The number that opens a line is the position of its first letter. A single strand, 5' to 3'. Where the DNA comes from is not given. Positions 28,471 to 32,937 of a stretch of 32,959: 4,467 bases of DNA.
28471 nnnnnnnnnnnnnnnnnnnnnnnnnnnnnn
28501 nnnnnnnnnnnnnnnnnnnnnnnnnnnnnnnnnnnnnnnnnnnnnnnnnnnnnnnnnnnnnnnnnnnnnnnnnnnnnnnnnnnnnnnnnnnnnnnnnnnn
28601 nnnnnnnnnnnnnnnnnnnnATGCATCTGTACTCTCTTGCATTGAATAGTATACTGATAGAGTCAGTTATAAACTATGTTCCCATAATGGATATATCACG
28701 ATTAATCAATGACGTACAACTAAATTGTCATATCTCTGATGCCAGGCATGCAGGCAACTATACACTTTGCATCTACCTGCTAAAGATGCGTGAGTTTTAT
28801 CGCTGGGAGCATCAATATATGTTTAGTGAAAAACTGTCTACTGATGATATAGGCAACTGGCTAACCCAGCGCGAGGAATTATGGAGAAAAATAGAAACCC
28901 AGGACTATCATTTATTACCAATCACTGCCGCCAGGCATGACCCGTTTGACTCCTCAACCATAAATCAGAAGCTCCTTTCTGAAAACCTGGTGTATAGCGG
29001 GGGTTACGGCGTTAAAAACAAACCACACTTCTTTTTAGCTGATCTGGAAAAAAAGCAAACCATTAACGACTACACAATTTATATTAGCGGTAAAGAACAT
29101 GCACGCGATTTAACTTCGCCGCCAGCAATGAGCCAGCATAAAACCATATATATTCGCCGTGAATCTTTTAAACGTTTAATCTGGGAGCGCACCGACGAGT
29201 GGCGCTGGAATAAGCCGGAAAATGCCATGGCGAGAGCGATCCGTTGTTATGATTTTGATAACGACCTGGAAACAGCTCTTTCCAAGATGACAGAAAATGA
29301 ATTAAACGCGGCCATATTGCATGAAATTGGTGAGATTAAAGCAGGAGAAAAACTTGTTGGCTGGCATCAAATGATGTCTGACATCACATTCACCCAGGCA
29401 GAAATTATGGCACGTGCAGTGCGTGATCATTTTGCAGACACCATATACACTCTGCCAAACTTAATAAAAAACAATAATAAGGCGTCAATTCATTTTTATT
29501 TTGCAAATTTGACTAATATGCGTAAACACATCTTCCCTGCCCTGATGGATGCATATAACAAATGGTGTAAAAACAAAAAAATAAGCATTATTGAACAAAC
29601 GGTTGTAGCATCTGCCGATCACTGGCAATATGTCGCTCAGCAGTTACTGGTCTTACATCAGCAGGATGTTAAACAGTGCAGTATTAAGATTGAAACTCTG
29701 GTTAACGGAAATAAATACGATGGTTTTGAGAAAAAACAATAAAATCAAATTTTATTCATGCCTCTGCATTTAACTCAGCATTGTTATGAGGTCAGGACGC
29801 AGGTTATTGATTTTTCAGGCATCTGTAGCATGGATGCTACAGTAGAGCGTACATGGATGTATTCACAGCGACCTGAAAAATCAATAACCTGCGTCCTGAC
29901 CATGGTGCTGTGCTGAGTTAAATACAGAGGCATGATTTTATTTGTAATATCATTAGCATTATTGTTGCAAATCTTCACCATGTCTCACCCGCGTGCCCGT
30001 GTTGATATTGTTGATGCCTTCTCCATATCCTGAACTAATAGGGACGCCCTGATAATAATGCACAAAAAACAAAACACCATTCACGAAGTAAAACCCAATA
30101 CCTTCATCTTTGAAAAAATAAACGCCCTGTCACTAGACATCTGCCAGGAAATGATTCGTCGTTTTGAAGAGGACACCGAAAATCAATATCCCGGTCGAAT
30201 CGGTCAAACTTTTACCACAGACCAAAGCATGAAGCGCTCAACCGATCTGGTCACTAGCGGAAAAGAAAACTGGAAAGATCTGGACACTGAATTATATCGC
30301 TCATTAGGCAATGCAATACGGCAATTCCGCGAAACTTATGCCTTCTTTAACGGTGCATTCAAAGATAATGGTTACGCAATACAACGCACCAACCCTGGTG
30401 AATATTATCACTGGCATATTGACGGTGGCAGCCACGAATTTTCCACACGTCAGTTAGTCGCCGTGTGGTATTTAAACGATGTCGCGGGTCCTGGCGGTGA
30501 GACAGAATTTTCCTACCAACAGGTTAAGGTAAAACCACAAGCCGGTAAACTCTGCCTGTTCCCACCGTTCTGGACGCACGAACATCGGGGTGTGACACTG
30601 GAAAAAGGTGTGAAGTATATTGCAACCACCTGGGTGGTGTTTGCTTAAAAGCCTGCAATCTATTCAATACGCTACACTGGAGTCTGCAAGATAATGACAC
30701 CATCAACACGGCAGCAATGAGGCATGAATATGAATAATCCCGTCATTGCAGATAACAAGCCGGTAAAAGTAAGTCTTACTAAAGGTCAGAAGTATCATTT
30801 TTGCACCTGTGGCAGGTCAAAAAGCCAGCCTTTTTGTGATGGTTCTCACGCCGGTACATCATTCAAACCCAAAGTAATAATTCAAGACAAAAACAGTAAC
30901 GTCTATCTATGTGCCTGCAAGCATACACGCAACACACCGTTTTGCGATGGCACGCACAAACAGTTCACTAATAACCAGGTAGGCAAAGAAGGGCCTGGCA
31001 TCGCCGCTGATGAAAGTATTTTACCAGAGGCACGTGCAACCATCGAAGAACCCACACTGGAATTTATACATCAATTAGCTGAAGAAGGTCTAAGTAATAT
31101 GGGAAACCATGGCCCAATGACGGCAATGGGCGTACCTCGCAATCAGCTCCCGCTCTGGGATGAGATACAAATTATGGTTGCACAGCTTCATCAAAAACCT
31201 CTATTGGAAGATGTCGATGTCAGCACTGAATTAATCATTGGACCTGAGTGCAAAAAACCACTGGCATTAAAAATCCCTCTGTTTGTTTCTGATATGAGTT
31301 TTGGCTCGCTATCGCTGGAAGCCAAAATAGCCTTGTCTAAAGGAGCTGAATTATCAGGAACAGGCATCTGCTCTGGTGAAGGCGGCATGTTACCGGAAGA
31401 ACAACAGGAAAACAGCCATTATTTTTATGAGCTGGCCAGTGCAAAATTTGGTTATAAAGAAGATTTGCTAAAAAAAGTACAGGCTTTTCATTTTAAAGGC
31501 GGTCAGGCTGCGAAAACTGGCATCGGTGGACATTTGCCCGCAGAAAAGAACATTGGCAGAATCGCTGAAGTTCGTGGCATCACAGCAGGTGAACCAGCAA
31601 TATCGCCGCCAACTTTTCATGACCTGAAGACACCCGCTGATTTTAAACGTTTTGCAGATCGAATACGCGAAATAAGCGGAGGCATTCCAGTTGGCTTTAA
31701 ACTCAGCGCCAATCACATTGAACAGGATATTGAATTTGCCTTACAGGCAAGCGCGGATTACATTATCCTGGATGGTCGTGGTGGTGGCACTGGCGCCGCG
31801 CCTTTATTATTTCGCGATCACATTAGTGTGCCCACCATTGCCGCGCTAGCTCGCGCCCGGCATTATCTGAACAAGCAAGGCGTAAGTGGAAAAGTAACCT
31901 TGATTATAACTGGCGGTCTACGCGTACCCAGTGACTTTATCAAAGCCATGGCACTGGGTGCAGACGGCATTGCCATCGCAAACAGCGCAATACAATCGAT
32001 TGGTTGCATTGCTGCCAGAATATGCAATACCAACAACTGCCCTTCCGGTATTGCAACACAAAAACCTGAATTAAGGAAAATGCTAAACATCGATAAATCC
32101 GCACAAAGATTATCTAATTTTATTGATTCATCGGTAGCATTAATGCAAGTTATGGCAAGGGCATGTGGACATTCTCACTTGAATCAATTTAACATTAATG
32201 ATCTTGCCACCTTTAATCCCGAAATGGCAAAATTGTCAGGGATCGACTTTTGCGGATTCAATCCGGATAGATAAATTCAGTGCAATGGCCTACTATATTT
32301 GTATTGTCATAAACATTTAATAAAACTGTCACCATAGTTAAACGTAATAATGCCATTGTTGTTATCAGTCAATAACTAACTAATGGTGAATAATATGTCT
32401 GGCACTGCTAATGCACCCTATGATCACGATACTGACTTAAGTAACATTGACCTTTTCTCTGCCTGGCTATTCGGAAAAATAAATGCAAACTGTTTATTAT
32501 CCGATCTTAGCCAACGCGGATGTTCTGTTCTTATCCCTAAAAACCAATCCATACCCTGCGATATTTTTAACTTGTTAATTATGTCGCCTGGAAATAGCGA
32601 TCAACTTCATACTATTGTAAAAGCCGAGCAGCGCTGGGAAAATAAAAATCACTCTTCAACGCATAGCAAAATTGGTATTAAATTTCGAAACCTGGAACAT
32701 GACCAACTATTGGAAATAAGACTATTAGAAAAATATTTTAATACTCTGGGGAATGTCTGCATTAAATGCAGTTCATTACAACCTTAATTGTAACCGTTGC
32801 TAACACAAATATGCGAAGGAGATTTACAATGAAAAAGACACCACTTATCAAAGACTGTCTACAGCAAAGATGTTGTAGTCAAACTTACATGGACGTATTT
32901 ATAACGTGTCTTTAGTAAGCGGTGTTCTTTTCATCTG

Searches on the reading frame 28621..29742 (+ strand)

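Call 107: search_protein_families(library=padloc, proteins=[window:28621-29742:+], max_evalue=0.001)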
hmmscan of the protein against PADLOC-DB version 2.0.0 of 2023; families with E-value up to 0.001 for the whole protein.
window:28621-29742:+ (373 aa): 0 families

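Call 108: search_protein_families(library=pfam, proteins=[window:28621-29742:+], max_evalue=0.001)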
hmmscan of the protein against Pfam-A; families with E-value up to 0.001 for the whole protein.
window:28621-29742:+ (373 aa): 2 families
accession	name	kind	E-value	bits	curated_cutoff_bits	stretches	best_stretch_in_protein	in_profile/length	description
PF21740.2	DUF6866_C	-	6.5e-66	222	27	1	184-362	1-180/182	Family of unknown function (DUF6866) C-terminal domain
PF21739.2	DUF6866_N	-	7.7e-65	217.7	27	1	28-179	2-153/153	Family of unknown function (DUF6866) N-terminal domain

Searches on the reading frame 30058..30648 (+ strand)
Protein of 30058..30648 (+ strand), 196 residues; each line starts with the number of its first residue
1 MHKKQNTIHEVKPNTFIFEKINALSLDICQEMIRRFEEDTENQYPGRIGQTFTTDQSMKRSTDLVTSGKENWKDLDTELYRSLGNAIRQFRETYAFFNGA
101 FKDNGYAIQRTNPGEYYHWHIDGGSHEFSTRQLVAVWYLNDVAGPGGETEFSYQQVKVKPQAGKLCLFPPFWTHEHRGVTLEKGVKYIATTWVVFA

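Call 107: search_protein_families(library=padloc, proteins=[window:30058-30648:+], max_evalue=0.001)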
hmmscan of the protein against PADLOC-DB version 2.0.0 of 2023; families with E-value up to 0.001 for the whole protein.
window:30058-30648:+ (196 aa): 1 family
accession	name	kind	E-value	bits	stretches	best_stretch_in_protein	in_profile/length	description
PDLC01653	2OG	-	7.8e-18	63.1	1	108-193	3-80/81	"CAS-I,CAS-II,CAS-III,CAS-IV,CAS-V,CAS-VI; associated"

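Call 108: search_protein_families(library=pfam, proteins=[window:30058-30648:+], max_evalue=0.001)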
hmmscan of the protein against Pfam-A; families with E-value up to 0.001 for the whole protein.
window:30058-30648:+ (196 aa): 1 family
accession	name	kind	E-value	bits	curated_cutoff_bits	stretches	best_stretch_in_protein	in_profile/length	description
PF13640.12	2OG-FeII_Oxy_3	-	8.2e-13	49.6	27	1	108-193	3-97/98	2OG-Fe(II) oxygenase superfamily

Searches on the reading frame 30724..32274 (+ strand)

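Call 107: search_protein_families(library=padloc, proteins=[window:30724-32274:+], max_evalue=0.001)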
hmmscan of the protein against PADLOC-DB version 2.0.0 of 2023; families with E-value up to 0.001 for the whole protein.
window:30724-32274:+ (516 aa): 0 families

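Call 108: search_protein_families(library=pfam, proteins=[window:30724-32274:+], max_evalue=0.001)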
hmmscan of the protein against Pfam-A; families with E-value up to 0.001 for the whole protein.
window:30724-32274:+ (516 aa): 3 families
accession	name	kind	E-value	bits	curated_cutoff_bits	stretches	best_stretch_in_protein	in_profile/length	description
PF01645.23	Glu_synthase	-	1.3e-91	307.9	20.4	1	168-482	50-367/369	Conserved region in glutamate synthase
PF09360.15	zf-CDGSH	-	5.1e-19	68.7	29.5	2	15-43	19-48/48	Iron-binding zinc finger CDGSH type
PF01070.24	FMN_dh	-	4.3e-05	23.2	24.9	1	334-423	230-306/350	FMN-dependent dehydrogenase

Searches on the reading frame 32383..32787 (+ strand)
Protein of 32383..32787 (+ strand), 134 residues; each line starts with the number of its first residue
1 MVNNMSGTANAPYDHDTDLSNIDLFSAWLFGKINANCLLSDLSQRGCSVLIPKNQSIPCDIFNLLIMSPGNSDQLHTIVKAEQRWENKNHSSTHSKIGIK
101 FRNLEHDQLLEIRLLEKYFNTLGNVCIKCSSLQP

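Call 107: search_protein_families(library=padloc, proteins=[window:32383-32787:+], max_evalue=0.001)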
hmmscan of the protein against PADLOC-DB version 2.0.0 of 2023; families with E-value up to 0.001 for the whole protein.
window:32383-32787:+ (134 aa): 0 families

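Call 108: search_protein_families(library=pfam, proteins=[window:32383-32787:+], max_evalue=0.001)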
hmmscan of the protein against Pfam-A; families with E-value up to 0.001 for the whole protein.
window:32383-32787:+ (134 aa): 1 family
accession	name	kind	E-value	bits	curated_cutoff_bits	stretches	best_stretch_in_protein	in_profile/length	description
PF07238.19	PilZ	-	0.00018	22.2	22.5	1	35-112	23-96/102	PilZ domain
